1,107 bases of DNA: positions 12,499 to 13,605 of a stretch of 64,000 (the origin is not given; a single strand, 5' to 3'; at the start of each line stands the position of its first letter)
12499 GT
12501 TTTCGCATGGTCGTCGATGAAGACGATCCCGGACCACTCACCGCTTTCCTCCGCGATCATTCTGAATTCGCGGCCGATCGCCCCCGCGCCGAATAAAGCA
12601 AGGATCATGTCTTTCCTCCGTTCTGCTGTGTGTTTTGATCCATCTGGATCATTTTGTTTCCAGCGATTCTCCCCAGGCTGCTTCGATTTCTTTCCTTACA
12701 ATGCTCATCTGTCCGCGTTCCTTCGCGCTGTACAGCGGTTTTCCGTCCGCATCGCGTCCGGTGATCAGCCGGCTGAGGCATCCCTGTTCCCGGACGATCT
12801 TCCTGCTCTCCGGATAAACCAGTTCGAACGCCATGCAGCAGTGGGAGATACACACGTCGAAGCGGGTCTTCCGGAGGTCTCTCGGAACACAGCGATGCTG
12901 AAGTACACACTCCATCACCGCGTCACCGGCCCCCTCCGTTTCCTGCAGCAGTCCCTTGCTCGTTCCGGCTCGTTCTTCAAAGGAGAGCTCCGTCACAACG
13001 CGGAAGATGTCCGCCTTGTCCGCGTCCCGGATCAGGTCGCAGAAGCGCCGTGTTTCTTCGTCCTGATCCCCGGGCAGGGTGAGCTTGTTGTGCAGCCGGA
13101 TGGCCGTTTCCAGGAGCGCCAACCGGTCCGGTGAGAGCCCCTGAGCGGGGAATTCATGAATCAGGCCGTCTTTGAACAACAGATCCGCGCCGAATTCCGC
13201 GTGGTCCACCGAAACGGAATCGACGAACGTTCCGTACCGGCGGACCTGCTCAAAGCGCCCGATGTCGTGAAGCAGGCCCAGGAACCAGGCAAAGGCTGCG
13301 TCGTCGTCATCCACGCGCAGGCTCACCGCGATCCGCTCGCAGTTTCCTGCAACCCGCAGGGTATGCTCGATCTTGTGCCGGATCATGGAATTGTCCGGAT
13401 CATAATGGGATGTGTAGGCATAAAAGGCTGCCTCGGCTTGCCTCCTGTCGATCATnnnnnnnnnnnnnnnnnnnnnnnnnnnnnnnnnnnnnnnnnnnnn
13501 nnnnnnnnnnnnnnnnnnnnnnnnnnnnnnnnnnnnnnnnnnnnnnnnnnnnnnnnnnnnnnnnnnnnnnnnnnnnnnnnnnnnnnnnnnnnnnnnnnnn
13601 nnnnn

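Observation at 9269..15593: Five-gene operon coupling an adenylation/carrier/acyltransferase cassette to an ABC exporter, an HD hydrolase and a wall-binding protein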

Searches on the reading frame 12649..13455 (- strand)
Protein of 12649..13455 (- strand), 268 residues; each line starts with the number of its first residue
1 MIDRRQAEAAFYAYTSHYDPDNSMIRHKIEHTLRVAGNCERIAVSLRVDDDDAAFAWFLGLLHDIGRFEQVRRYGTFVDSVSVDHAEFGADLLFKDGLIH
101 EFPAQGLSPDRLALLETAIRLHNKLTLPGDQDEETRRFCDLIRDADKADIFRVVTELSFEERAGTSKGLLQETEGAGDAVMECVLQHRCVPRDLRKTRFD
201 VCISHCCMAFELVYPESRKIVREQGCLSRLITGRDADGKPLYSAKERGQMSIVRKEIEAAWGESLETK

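Call 3: search_protein_families(library=pfam, proteins=[window:12649-13455:-], max_evalue=0.01)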
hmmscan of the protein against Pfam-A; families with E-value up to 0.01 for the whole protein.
window:12649-13455:- (268 aa): 2 families
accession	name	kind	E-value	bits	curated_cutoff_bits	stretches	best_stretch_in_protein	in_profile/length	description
PF01966.28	HD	-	5.5e-09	36.8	22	1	29-149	2-111/116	HD domain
PF08668.18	HDOD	-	0.001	19.1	22.9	1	24-72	91-137/196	HDOD domain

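Call 4: search_protein_families(library=ncbifam, proteins=[window:12649-13455:-], max_evalue=0.01)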
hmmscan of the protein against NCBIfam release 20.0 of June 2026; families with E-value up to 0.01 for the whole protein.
window:12649-13455:- (268 aa): 2 families
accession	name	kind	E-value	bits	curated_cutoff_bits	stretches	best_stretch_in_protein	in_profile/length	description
TIGR00277.1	HDIG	domain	7.4e-06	25.8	27.6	1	29-98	6-70/84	HDIG domain-containing metalloprotein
TIGR01596.1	cas3_HD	equivalog_domain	0.0005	20.2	43.45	1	30-160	3-138/178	CRISPR-associated endonuclease Cas3''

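Call 12: search_solved_structures(query=window:12649-13455:-, max_evalue=1, show_alignments=2)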
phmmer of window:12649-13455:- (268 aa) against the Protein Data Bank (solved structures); distinct sequences matched with E-value up to 1: 1.
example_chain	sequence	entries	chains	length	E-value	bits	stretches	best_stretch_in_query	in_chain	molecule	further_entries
2pq7_A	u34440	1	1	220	0.012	18.1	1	26-155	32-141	Predicted HD superfamily hydrolase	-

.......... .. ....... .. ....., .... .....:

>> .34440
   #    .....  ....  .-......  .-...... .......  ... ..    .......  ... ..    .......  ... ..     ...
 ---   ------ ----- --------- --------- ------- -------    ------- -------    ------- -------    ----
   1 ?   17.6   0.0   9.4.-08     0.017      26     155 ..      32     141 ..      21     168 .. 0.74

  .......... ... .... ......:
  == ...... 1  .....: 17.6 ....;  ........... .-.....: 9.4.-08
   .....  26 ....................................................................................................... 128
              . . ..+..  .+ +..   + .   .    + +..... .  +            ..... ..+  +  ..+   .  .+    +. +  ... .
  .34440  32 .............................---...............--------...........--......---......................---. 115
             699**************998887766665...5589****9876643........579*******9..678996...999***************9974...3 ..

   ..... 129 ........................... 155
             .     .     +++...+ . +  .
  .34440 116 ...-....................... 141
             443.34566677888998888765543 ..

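Call 25: find_homologous_proteins(query=window:12649-13455:-, max_evalue=0.001)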
Query window:12649-13455:- (268 aa): 4404 proteins with E <= 0.001 among 5926 candidates; the best 120 are listed.
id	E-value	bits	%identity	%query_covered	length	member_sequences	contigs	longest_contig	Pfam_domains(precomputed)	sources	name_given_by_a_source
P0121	6.0e-175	598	99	100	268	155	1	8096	PF01966.29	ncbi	ncbi:MAG: HD domain-containing protein [Eubacteriales bacterium]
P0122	1.3e-156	538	89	100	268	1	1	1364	PF01966.29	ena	-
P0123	3.0e-148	510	84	100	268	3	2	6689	PF01966.29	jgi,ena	jgi:hypothetical protein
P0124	1.2e-145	502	86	96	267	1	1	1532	PF01966.29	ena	-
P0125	6.9e-145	499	84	100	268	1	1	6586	PF01966.29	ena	-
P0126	2.0e-144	498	84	99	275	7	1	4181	PF01966.29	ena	-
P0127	3.6e-143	493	81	99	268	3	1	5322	PF01966.29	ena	-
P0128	5.0e-141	486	83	100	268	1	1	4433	PF01966.29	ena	-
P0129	1.0e-138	479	80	99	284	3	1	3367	PF01966.29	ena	-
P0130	1.3e-137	475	78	100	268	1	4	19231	PF01966.29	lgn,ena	-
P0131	1.8e-133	462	77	99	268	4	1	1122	PF01966.29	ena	-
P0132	1.5e-128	446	99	76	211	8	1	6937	-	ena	-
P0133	1.5e-126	439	75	99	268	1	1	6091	PF01966.29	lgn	-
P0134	2.5e-123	428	73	100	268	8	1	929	PF01966.29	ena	-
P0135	4.7e-123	428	73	97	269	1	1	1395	PF01966.29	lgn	-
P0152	5.9e-119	414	71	98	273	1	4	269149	PF01966.29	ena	-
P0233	1.8e-103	363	65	96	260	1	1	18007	PF01966.29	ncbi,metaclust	ncbi:HD-GYP domain-containing protein, partial [Lachnospiraceae bacterium JC7]|metaclust:status=acti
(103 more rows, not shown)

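Call 26: find_encoding_contigs(protein=P0233, flank=8000, max_places=2)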
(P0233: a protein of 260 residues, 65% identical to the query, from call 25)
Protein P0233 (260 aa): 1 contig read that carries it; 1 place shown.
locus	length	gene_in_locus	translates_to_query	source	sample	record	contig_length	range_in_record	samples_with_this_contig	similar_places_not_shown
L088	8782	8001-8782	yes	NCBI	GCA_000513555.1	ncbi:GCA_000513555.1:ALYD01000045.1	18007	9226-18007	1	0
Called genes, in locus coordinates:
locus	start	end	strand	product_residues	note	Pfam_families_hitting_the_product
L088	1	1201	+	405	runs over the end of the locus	PF00465:Fe-ADH, PF13685:Fe-ADH_2, PF25137:ADH_Fe_C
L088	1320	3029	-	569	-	PF03448:MgtE_N, PF00571:CBS, PF01769:MgtE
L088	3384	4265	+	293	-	PF00175:NAD_binding_1 (weak), PF10418:DHODB_Fe-S_bind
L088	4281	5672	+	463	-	PF14691:Fer4_20, PF07992:Pyr_redox_2 (weak), PF00070:Pyr_redox (weak), PF01266:DAO (weak), PF07992:Pyr_redox_2, PF13450:NAD_binding_8 (weak), PF13738:Pyr_redox_3, PF00070:Pyr_redox, +6 more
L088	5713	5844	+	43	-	-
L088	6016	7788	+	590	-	PF08269:dCache_2, PF17200:sCache_2, PF00672:HAMP, PF18947:HAMP_2 (weak), PF00015:MCPsignal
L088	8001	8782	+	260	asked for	PF01966:HD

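Call 27: find_encoding_contigs(protein=P0152, flank=8000, max_places=1)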
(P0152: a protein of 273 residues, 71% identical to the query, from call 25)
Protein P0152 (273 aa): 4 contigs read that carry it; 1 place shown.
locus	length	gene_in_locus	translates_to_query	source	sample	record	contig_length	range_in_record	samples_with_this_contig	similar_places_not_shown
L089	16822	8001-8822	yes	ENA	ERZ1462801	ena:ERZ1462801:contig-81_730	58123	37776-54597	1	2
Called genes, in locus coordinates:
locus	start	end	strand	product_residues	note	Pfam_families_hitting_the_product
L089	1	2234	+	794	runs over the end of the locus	PF01966:HD, PF13487:HD_5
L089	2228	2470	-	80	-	-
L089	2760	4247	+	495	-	PF13328:HD_4, PF01966:HD (weak), PF01636:APH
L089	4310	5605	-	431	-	-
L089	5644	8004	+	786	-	PF02463:SMC_N (weak), PF00664:ABC_membrane, PF00005:ABC_tran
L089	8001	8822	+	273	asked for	PF01966:HD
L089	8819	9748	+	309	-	PF17836:PglD_N, PF25087:GMPPB_C, PF14602:Hexapep_2 (faint), PF00132:Hexapep (weak), PF25084:LbH_EIF2B (faint), PF00132:Hexapep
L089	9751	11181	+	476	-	PF00501:AMP-binding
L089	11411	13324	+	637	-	PF19789:DUF6273, PF09992:NAGPA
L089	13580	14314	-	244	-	PF10502:Peptidase_S26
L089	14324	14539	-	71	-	PF06107:DUF951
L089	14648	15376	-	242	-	PF02463:SMC_N (faint), PF00005:ABC_tran, PF13304:AAA_21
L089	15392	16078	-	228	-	PF00528:BPD_transp_1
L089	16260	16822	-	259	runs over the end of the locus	PF00497:SBP_bac_3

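Call 28: find_encoding_contigs(protein=P0121, flank=8000, max_places=2)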
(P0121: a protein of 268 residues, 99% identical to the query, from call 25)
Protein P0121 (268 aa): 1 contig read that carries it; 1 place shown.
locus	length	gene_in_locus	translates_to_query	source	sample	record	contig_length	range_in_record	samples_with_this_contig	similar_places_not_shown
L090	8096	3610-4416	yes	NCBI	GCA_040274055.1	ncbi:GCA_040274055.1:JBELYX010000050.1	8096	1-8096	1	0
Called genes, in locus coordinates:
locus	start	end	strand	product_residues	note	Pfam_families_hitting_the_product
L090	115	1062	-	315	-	-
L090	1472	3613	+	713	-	PF00664:ABC_membrane, PF02463:SMC_N (weak), PF00005:ABC_tran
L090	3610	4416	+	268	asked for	PF01966:HD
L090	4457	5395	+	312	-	PF17836:PglD_N, PF25084:LbH_EIF2B (weak), PF00132:Hexapep (faint), PF14602:Hexapep_2 (faint), PF25087:GMPPB_C (weak)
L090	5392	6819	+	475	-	PF00501:AMP-binding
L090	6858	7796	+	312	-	PF13308:YARHG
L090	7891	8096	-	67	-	?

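Call 29: search_protein_families(library=padloc, proteins=[window:12649-13455:-], max_evalue=0.01)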
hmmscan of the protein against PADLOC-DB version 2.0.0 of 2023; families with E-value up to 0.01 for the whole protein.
window:12649-13455:- (268 aa): 3 families
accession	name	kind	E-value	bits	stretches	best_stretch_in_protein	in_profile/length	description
PDLC01765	Cas3c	-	1.5e-05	22.1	1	12-124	11-93/612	-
PDLC00940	Cas3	-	0.00013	20.2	1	30-160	3-138/178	CRISPR-associated endonuclease Cas3-HD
PDLC01254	Cas3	-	0.00089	17.5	1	30-143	11-107/164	CAS-I; effector_G3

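Call 37: search_solved_structures(query=A2, max_evalue=1, show_alignments=3)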
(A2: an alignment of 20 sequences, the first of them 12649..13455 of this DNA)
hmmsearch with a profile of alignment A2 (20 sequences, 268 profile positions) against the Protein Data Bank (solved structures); distinct sequences matched with E-value up to 1: 1.
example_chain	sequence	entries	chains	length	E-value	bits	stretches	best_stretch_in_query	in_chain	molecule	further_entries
2pq7_A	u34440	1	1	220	0.046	16.4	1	26-91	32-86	Predicted HD superfamily hydrolase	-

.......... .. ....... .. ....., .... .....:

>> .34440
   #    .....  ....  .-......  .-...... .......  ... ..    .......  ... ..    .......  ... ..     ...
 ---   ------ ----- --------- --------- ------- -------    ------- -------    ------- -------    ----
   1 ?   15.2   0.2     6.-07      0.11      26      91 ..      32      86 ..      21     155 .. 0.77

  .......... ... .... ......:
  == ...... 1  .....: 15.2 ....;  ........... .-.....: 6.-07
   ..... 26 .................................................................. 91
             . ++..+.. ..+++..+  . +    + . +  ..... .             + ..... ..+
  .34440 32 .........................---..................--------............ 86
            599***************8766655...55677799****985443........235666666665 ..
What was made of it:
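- Tried and rejected: A PDB profile search gave one marginal hit (call 37).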

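Call 38: predict_structure(alignment_id=A2)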
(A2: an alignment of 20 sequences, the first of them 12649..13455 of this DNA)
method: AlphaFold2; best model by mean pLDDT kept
length: 268 residues; sequences in the alignment: 20
mean_pLDDT: 90.4   pTM: 0.88
mean pLDDT of the five models: 90.4, 90.2, 89.4, 88.4, 88.1
residues with pLDDT >= 90: 186; 70-90: 67; 50-70: 14; < 50: 1
segments of 3 or more residues with pLDDT < 50: none
pLDDT, mean of each block of 10 residues (from residue 1): 93 94 90 97 95 97 92 74 82 95 92 96 88 95 95 84 64 88 95 88 94 96 94 87 94 97 81
secondary structure, 60 per line:
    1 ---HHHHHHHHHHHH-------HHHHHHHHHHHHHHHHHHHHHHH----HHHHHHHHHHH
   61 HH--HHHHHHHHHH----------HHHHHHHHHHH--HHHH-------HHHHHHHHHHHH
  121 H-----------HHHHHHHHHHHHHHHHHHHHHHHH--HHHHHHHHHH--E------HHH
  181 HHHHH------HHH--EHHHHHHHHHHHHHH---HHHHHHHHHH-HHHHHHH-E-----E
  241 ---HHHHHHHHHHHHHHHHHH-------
elements in order: H4-15 H23-45 H50-62 H65-74 H85-95 H98-101 H109-121 H133-156 H159-168 H178-185 H198-211 H215-224 H226-232 H244-261
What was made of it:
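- On HD metal-dependent phosphohydrolase superfamily: The model is all-helical with pLDDT 90 (call 38).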

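Call 42: fold_search(model_id=the predicted structure, library=pdb)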
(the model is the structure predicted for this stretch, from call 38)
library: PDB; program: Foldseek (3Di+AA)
matches with E <= 10: 384; with E <= 0.001: 0
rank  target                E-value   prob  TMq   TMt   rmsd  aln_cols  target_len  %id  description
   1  9mr6_D                2.8e-02  0.95  0.34  0.22  21.3       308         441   14  X-ray crystal structure of SAMHD1 from Rhizophagus irregularis (released 2025-04-30)
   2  2qgs_B                3.1e-02  1.00  0.50  0.65   4.7       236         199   16  Crystal structure of SE1688 protein from Staphylococcus epidermidis. Northeast Structural Genomics Consortium target S (released 2007-07-17)
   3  4mcw_B                3.1e-02  1.00  0.37  0.29   6.5       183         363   15  Crystal structure of a HD-GYP domain (a cyclic-di-GMP phosphodiesterase) containing a tri-nuclear metal centre (released 2014-02-19)
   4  2pjq_A                3.3e-02  1.00  0.46  0.57   6.5       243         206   14  Crystal structure of Q88U62_LACPL from Lactobacillus plantarum. Northeast Structural Genomics target LpR71 (released 2007-05-01)
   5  4mcw_A                3.3e-02  1.00  0.36  0.28   6.7       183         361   16  Crystal structure of a HD-GYP domain (a cyclic-di-GMP phosphodiesterase) containing a tri-nuclear metal centre (released 2014-02-19)
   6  8jja                  3.7e-02  1.00  0.32  0.43   8.4       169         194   18  SP1746 in complex with acetate ions (released 2024-05-08)
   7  9ec2_B                3.9e-02  0.87  0.33  0.22  21.4       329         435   14  Crystal structure of SAMHD1 dimer bound to an inhibitor obtained from high-throughput chemical tethering to the guanin (released 2025-03-12)
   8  4bzc_A                6.0e-02  0.87  0.33  0.20  19.8       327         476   14  Crystal structure of the tetrameric dGTP-bound wild type SAMHD1 catalytic core (released 2013-10-23)
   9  8gb1_D                6.3e-02  0.89  0.34  0.21  19.7       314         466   13  Crystal structure of SAMHD1 dimer bound to deoxyguanosine linked inhibitor (released 2023-06-07)
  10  9a40_E                6.3e-02  0.77  0.31  0.16  21.1       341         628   13  model of Cullin4 (released 2024-09-18)
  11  4rxs_B                6.6e-02  0.84  0.32  0.20  19.8       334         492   14  The structure of GTP-dTTP-bound SAMHD1 (released 2015-03-11)
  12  3rf0_B                7.2e-02  1.00  0.36  0.47   6.9       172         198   16  Crystal Structure of Exopolyphosphatase from Yersinia pestis (released 2011-04-27)
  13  8jkp                  9.4e-02  0.99  0.33  0.43   8.4       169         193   18  SP1746 in complex with dTMP (released 2024-05-08)
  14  4rxo_A                9.4e-02  0.87  0.35  0.22  20.3       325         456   14  The structure of GTP-bound SAMHD1 (released 2015-03-11)
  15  3u1n_C                9.8e-02  0.77  0.33  0.22  20.4       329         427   14  Structure of the catalytic core of human SAMHD1 (released 2011-11-16)
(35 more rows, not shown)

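Call 54: search_protein_families(library=ncbifam, proteins=[L089:11411-13324:+], max_evalue=0.001)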
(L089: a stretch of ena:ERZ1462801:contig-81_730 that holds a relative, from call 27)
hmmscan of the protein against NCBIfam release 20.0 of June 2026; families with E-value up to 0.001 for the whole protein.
L089:11411-13324:+ (637 aa): 0 families

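Call 60: search_protein_representatives(alignment_id=A2)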
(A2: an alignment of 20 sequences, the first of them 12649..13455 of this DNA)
Query: 20 sequences, 268 profile positions. Proteins with E-value up to 0.001 (for the whole library): 3376; up to 1e-10: 2631; up to 1e-30: 616. The best 150 are listed.
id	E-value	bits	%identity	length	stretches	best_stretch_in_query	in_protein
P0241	3.2e-121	420.3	-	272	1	1-265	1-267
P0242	3.3e-120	416.9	-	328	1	2-265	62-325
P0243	3.5e-109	380.8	-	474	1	2-263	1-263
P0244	4.2e-101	354.3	-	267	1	2-263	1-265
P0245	1.5e-98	345.9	-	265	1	1-262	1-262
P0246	3.1e-89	315.4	-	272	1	3-262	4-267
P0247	5.2e-86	304.8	-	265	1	2-265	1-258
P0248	1.3e-83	296.9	-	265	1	1-257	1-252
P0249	8.6e-80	284.4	-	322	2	43-264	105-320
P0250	3.1e-77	276.0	-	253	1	1-181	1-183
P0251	4.0e-77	275.6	-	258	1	1-256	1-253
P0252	3.5e-75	269.3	-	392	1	2-235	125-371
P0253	4.1e-74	265.8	-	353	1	4-261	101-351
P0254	1.7e-73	263.7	-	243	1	1-189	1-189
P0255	3.9e-73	262.6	-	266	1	2-237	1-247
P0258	1.0e-70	254.7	-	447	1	1-236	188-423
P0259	1.4e-70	254.2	-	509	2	1-261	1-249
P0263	3.0e-69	249.8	-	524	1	2-240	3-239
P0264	1.7e-68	247.4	-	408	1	2-234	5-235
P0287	7.5e-61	222.3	-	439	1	2-233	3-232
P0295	1.4e-57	211.5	-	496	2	8-223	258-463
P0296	1.6e-57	211.4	-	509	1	2-251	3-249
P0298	5.5e-57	209.6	-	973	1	2-233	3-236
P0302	2.9e-56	207.3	-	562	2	2-103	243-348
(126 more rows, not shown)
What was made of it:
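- The HD family is broad: 3376 clusters at 50% identity (call 60).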

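Call 62: search_protein_families(library=pfam, proteins=[P0243, P0258, P0259, P0263, P0264, P0298, P0302, P0287, P0295, P0296], max_evalue=0.0001)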
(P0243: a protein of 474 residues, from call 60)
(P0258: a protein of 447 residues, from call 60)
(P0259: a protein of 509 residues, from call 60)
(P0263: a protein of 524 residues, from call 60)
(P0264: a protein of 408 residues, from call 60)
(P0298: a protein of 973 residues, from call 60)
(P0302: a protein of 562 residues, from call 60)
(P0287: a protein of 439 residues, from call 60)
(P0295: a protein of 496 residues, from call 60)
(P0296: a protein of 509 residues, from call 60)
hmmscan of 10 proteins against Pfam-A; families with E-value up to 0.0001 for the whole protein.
P0243 (474 aa): 2 families
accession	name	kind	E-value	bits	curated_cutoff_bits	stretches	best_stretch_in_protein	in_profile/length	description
PF02581.23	TMP-TENI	-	2.8e-27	95.7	27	1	284-463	10-179/180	Thiamine monophosphate synthase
PF01966.28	HD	-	2.3e-10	41.2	22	1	30-157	4-114/116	HD domain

P0258 (447 aa): 2 families
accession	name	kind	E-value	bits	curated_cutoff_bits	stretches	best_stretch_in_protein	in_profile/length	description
PF00293.34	NUDIX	-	7.5e-18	65.3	21.1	1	29-164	2-127/134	NUDIX domain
PF01966.28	HD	-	2.4e-08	34.7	22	1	217-336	3-113/116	HD domain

P0259 (509 aa): 2 families
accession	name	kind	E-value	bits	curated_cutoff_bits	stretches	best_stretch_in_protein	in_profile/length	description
PF01966.28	HD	-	1.5e-30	106.3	22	2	30-143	3-114/116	HD domain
PF08668.18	HDOD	-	1.9e-09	37.7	22.9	0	30-69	97-137/196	HDOD domain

P0263 (524 aa): 4 families
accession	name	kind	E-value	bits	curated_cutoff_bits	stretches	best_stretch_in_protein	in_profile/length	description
PF08282.18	Hydrolase_3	-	2.6e-56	191.6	20.9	1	264-518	1-255/255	haloacid dehalogenase-like hydrolase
PF01966.28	HD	-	2.4e-10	41.2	22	1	30-149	2-114/116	HD domain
PF05116.19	S6PP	-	1.1e-05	25.5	20.3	0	418-498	133-214/247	Sucrose-6F-phosphate phosphohydrolase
PF00702.32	Hydrolase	-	8.9e-05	23.4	26.4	0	261-486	1-191/191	haloacid dehalogenase-like hydrolase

P0264 (408 aa): 2 families
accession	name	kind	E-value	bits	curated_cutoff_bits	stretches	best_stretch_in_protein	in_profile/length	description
PF01966.28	HD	-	6.6e-13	49.4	22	1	33-151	2-114/116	HD domain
PF08668.18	HDOD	-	5.1e-05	23.3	22.9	1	27-76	90-137/196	HDOD domain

P0298 (973 aa): 6 families
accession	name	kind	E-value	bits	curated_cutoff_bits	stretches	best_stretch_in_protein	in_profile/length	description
PF00580.27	UvrD-helicase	-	7.2e-14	52.5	23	1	478-781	2-252/271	UvrD/REP helicase N-terminal domain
PF01966.28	HD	-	1.1e-10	42.2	22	1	31-152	3-110/116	HD domain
PF13538.12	UvrD_C_2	-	6.9e-10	39.1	27.4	1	909-957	3-51/52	UvrD-like helicase C-terminal domain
PF13245.12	AAA_19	-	3.9e-09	37.2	25.1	1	491-784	12-133/134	AAA domain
PF01443.25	Viral_helicase1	-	6.3e-08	33.1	21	0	739-958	55-227/228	Viral superfamily 1 RNA helicase core domain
PF08668.18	HDOD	-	7.1e-06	26.1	22.9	1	24-69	90-133/196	HDOD domain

P0302 (562 aa): 4 families
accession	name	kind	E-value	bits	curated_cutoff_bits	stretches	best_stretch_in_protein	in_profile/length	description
PF13419.12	HAD_2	-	3.5e-32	112.4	23.8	1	5-185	1-178/178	Haloacid dehalogenase-like hydrolase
PF00702.32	Hydrolase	-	2.4e-28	100.3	26.4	1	2-178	1-190/191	haloacid dehalogenase-like hydrolase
PF01966.28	HD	-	9e-06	26.4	22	1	270-395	2-115/116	HD domain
PF13242.12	Hydrolase_like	-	5.1e-05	23.5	22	0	141-195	3-58/75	HAD-hyrolase-like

P0287 (439 aa): 2 families
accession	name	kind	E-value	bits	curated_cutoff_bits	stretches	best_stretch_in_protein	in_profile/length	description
PF00300.27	His_Phos_1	-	4.9e-42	144.2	21.7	1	263-438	1-181/194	Histidine phosphatase superfamily (branch 1)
PF01966.28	HD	-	8.3e-08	33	22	1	30-149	2-114/116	HD domain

P0295 (496 aa): 1 family
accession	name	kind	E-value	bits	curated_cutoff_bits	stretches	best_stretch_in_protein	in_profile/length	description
PF01966.28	HD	-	6.9e-22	78.4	22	2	279-396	2-114/116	HD domain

P0296 (509 aa): 2 families
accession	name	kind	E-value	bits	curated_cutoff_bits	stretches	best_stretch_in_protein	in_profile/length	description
PF00459.30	Inositol_P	-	1.6e-61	208.6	27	1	267-502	11-254/271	Inositol monophosphatase family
PF01966.28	HD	-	1.5e-11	45.1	22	1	30-147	2-114/116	HD domain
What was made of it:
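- This points to small-molecule phosphoester or nucleotide hydrolysis (calls 60, 62). In other proteins it is fused to NUDIX, HAD, IMPase and phosphatase domains, which indicates small-molecule substrates (call 62).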
